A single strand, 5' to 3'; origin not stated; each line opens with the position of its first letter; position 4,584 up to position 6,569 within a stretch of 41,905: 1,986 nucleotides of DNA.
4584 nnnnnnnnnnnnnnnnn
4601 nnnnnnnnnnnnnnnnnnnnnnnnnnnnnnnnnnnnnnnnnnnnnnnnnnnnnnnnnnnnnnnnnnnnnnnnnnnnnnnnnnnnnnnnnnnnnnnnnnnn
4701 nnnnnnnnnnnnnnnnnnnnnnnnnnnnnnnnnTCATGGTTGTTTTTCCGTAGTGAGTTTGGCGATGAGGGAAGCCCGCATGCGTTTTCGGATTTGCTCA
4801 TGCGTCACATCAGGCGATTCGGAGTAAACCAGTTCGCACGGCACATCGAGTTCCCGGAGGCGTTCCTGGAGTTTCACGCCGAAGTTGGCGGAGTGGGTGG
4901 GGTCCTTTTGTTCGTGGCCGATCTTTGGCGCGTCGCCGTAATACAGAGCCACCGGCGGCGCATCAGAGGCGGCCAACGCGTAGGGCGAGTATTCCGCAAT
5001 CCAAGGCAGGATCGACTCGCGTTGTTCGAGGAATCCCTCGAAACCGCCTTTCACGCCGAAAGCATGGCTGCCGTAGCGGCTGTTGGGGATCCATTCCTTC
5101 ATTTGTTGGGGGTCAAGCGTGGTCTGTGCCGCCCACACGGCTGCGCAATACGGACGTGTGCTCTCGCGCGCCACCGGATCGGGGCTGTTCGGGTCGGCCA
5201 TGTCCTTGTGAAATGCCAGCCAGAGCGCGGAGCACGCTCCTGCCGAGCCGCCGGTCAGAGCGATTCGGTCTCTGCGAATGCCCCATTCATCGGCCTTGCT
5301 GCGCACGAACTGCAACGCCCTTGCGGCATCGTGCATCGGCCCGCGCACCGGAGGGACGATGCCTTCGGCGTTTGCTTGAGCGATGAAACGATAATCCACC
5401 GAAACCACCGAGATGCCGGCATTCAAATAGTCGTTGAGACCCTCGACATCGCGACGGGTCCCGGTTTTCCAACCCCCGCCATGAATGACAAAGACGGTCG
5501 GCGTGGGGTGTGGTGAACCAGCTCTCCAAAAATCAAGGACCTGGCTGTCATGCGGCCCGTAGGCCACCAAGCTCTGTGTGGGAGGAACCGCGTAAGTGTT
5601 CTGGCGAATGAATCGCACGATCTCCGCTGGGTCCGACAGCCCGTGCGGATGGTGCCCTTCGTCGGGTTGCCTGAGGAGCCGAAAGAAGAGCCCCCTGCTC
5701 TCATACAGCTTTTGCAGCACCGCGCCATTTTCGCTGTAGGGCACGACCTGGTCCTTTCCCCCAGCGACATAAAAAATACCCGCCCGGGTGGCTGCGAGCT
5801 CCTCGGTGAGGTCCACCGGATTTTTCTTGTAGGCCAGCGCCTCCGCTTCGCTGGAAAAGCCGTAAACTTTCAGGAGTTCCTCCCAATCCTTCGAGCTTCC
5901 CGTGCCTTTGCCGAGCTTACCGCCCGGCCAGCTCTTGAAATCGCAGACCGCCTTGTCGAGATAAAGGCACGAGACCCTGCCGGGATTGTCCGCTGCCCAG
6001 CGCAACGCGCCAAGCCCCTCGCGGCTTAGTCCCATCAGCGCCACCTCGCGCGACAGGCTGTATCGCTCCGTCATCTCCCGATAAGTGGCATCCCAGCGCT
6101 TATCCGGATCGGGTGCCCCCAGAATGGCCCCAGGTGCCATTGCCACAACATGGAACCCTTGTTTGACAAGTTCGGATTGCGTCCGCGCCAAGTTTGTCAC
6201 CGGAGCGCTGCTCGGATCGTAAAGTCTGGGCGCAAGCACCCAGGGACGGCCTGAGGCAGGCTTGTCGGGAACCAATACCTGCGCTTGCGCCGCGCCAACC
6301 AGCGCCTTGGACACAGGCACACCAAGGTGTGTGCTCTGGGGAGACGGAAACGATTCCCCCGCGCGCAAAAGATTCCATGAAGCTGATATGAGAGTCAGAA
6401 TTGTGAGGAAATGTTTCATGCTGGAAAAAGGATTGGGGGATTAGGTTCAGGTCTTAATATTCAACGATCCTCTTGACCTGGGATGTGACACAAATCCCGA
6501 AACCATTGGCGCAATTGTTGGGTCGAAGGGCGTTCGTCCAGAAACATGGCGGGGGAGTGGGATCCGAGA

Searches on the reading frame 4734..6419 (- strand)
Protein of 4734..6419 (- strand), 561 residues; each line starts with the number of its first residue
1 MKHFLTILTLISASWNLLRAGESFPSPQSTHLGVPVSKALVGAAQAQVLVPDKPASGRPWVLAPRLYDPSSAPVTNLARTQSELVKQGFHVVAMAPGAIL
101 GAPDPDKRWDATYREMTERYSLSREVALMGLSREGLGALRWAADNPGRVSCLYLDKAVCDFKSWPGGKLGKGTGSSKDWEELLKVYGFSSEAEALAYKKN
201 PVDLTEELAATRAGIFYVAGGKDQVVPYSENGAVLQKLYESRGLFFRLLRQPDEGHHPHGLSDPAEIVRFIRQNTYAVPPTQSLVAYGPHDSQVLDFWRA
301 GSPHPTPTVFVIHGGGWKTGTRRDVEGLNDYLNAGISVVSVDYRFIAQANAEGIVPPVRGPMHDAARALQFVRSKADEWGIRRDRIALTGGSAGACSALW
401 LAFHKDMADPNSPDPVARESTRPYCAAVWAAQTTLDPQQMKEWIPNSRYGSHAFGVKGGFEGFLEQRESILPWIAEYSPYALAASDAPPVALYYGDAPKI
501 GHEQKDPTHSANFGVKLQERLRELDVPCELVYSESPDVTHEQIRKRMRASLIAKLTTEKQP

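Call 5: search_protein_families(library=pfam, proteins=[window:4734-6419:-], max_evalue=1)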
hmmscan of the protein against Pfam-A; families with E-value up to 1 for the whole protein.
window:4734-6419:- (561 aa): 8 families
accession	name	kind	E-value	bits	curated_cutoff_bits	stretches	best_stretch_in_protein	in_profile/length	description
PF20434.5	BD-FAE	-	2.1e-19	70.3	26.8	1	303-497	10-199/215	BD-FAE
PF07859.19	Abhydrolase_3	-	9.7e-08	32.5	25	1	309-403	1-90/210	alpha/beta hydrolase fold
PF00326.27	Peptidase_S9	-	2e-05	24.7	22.6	1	179-264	112-192/213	Prolyl oligopeptidase family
PF00135.34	COesterase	-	2.6e-05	23.8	27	1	305-403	102-202/515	Carboxylesterase family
PF12146.15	Hydrolase_4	-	0.0011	18.7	27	1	304-402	2-94/239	Serine aminopeptidase, S33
PF02129.25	Peptidase_S15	-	0.0053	16.9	23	0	46-93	7-56/262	X-Pro dipeptidyl-peptidase (S15 family)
PF00756.26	Esterase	-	0.021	15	22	0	123-150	113-141/251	Putative esterase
PF00561.26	Abhydrolase_1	-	0.15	12.1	25.8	0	125-157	70-102/245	alpha/beta hydrolase fold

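Call 7: search_protein_families(library=ncbifam, proteins=[window:4734-6419:-], max_evalue=1)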
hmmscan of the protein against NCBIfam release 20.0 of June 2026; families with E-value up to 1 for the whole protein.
window:4734-6419:- (561 aa): 10 families
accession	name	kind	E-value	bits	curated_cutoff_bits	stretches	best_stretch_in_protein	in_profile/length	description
NF058653.1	LipP1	equivalog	4.4e-11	42.2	350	1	279-399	44-159/300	LipP1 family hormone-sensitive lipase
NF033149.0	CHL_hydrolase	equivalog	1.6e-08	33.8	500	1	301-401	70-165/310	chloramphenicol hydrolase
NF052354.1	EstLipQMycob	equivalog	7.4e-08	31.4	700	1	282-402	137-256/418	esterase LipQ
NF007547.0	PRK10162.1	equivalog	4.3e-07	29.2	389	1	303-400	81-173/321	acetyl esterase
NF052620.1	AryltfaseLP1002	equivalog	4.6e-07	29.4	300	1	306-399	32-122/265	lp_1002 family arylesterase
NF041902.1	pecacetest_PaeX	equivalog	1.6e-06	27.4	550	1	324-401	92-168/318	pectin acetylesterase PaeX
NF042968.1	AcxylEst_AxeA1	equivalog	6.8e-05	21.4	700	1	309-400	51-136/459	acetylxylan esterase AxeA1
NF004453.0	PRK05786.1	equivalog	0.0031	17.1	243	1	81-111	165-195/238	3-ketoacyl-(acyl-carrier-protein) reductase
NF047920.1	lactonase_UilS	equivalog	0.017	14.8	400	1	330-404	47-118/285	UilS family quorum-quenching N-acyl-homoserine lactonase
NF050058.1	e_dPHAscl_type1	hypoth_equivalog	0.035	13.6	150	1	364-403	84-123/276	extracellular catalytic domain type 1 short-chain-length polyhydroxyalkanoate depolymerase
